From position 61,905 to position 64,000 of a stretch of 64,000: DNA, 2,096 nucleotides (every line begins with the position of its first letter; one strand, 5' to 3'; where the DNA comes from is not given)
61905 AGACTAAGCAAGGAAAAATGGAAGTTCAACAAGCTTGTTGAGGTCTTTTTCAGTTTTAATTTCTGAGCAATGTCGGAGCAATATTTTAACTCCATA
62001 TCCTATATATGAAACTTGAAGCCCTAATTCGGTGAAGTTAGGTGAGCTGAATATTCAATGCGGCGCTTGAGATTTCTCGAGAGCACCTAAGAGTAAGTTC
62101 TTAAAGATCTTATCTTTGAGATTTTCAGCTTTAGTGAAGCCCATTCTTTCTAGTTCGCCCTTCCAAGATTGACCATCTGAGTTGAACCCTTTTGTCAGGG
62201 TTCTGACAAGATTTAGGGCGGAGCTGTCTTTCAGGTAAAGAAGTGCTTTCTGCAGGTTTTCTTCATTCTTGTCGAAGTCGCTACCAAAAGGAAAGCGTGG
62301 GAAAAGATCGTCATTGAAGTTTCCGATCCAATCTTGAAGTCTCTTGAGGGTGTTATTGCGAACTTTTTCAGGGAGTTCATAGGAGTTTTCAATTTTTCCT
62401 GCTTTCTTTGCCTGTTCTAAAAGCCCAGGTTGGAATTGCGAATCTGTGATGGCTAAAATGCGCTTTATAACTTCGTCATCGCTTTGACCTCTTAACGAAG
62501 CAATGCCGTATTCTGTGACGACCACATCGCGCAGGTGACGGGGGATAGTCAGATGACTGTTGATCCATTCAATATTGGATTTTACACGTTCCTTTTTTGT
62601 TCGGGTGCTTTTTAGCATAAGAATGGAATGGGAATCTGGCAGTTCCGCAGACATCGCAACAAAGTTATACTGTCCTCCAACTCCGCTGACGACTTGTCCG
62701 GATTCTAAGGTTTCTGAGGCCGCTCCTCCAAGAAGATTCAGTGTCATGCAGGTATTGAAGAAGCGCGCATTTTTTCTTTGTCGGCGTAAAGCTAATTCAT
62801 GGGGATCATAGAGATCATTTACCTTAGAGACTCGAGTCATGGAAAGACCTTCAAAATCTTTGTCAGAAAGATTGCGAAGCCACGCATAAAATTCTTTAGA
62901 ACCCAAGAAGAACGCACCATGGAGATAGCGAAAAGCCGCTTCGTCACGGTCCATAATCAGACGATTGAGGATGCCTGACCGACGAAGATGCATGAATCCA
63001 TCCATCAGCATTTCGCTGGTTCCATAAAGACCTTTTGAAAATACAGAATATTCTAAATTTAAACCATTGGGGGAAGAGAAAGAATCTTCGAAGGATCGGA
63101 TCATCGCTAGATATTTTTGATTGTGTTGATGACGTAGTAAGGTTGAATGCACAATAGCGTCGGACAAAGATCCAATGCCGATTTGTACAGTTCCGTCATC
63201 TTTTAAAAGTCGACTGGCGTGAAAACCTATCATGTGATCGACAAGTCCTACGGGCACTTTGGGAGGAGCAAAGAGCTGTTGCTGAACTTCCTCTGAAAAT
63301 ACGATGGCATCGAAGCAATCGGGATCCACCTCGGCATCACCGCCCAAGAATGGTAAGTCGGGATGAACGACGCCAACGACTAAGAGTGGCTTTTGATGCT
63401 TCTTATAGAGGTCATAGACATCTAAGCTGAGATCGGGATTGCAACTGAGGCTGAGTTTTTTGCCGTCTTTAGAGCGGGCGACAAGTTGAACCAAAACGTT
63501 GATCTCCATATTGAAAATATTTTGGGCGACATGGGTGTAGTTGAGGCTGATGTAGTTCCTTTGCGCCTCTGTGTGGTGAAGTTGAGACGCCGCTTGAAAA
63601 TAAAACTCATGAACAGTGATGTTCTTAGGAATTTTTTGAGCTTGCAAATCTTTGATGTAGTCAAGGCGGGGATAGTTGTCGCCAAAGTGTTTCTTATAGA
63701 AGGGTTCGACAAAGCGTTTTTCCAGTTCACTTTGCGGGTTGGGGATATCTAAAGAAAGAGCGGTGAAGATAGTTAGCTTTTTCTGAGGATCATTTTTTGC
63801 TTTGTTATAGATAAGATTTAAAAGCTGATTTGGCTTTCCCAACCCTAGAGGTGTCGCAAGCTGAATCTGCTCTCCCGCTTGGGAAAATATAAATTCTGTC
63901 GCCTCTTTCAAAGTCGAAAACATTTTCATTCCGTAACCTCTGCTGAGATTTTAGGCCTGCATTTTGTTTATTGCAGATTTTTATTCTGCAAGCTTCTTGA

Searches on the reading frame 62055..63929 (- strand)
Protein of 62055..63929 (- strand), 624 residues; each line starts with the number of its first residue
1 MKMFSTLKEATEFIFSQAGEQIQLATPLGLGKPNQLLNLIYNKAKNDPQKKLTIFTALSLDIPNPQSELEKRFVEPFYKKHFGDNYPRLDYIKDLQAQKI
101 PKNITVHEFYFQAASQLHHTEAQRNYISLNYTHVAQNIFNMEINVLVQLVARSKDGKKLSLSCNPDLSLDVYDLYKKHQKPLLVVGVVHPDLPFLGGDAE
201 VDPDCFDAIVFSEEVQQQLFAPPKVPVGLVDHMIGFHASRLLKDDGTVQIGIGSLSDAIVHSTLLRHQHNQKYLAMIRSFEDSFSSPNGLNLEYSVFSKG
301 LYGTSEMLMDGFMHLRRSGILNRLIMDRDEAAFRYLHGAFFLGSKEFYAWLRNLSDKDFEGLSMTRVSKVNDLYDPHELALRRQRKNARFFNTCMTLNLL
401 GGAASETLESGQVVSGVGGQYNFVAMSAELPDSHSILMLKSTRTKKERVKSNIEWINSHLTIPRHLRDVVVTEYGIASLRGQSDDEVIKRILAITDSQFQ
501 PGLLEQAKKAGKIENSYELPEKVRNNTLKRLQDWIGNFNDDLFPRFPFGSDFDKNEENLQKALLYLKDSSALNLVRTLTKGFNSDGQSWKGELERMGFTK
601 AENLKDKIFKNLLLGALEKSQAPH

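Call 19: search_protein_families(library=pfam, proteins=[window:62055-63929:-], max_evalue=0.001)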
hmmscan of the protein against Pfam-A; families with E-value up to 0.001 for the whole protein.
window:62055-63929:- (624 aa): 1 family
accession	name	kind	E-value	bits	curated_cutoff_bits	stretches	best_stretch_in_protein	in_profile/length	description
PF13336.12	AcetylCoA_hyd_C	-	9.1e-36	123.5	23.7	1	343-507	1-154/154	Acetyl-CoA hydrolase/transferase C-terminal domain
